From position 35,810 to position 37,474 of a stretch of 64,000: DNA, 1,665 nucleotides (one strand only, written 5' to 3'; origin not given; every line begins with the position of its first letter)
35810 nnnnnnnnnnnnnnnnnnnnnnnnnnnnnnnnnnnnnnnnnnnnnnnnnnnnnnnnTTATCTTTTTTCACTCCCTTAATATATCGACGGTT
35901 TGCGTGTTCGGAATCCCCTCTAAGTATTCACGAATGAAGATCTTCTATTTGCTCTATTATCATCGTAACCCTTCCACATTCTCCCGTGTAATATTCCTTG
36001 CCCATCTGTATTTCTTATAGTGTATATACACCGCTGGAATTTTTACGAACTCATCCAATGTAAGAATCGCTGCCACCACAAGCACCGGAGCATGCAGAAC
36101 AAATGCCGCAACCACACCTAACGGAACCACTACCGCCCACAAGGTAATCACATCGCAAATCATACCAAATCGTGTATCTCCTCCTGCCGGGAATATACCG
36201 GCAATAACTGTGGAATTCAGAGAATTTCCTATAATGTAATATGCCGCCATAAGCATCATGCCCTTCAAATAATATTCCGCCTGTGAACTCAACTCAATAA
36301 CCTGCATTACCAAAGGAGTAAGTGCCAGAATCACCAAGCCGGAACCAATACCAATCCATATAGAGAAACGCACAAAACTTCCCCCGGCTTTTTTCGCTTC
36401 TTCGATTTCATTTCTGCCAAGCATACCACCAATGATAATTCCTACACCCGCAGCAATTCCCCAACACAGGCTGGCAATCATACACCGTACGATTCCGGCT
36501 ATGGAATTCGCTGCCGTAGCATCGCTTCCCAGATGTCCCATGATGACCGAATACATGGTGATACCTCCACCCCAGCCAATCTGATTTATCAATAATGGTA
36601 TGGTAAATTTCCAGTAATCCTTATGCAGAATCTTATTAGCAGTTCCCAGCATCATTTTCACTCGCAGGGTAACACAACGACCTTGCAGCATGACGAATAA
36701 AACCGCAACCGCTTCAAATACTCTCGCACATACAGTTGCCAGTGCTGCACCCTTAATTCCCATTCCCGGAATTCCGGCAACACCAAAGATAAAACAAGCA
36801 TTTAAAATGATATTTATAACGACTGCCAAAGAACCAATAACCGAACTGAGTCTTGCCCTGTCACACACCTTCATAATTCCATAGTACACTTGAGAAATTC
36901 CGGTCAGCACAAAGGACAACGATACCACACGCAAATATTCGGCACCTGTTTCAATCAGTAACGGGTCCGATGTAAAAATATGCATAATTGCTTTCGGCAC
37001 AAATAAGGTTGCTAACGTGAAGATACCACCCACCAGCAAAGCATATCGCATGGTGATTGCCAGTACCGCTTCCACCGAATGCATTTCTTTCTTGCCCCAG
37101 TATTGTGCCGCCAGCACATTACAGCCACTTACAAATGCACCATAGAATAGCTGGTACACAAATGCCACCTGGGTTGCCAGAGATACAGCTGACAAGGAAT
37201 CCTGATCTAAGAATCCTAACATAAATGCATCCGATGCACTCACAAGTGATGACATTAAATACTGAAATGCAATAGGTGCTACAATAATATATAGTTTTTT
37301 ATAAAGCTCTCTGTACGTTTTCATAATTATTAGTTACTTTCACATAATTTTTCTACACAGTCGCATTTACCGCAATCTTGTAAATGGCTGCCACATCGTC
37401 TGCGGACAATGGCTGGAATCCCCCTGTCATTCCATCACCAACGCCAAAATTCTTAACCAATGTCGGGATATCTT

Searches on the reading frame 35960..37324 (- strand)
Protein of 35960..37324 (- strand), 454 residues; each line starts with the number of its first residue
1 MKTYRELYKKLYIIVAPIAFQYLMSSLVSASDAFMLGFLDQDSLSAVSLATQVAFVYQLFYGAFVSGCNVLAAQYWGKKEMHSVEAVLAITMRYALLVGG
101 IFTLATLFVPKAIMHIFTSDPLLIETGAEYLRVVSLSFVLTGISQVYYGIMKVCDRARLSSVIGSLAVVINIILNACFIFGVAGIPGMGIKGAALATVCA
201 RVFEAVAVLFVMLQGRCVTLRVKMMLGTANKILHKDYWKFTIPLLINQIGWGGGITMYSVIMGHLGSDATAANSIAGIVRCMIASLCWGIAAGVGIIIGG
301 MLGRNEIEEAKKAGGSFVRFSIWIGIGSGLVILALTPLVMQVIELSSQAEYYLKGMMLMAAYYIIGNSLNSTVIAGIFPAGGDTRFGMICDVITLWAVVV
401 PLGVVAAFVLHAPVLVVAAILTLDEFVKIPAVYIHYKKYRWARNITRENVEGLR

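Call 58: find_encoding_contigs(protein=window:35960-37324:-, flank=10000)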
Protein window:35960-37324:- (454 aa): 7 contigs read that carry it; 3 places shown.
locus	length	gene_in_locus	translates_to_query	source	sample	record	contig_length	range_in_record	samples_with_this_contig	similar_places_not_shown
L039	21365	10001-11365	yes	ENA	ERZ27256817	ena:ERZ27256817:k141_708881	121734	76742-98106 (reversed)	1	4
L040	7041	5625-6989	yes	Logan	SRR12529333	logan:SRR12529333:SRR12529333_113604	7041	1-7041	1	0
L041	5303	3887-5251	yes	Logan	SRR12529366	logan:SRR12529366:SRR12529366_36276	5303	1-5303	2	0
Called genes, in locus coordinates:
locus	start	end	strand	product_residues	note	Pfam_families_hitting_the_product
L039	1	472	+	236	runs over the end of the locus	PF02527:GidB, PF13847:Methyltransf_31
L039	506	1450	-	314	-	PF00929:RNase_T (weak)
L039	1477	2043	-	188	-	-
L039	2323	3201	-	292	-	PF12997:DUF3881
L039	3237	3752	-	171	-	PF14584:DUF4446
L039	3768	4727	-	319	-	PF02195:ParB_N, PF17762:HTH_ParB, PF23552:ParB_C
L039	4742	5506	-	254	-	PF00142:Fer4_NifH, PF01656:CbiA, PF02374:ArsA_ATPase (weak), PF06564:CBP_BcsQ, PF09140:MipZ (weak), PF10609:ParA, PF13614:AAA_31, PF09140:MipZ (weak)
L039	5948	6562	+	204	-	PF04073:tRNA_edit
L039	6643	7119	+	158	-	PF04525:LOR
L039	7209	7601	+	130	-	PF00903:Glyoxalase, PF12681:Glyoxalase_2, PF22677:Ble-like_N (weak)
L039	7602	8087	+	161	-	PF00583:Acetyltransf_1, PF13673:Acetyltransf_10, PF13508:Acetyltransf_7, PF08445:FR47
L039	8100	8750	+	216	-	PF26915:Phage_P4_cII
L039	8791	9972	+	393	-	PF00465:Fe-ADH, PF13685:Fe-ADH_2 (weak), PF25137:ADH_Fe_C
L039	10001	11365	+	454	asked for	PF01554:MatE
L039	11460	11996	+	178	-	-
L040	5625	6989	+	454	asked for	PF01554:MatE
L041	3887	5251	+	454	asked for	PF01554:MatE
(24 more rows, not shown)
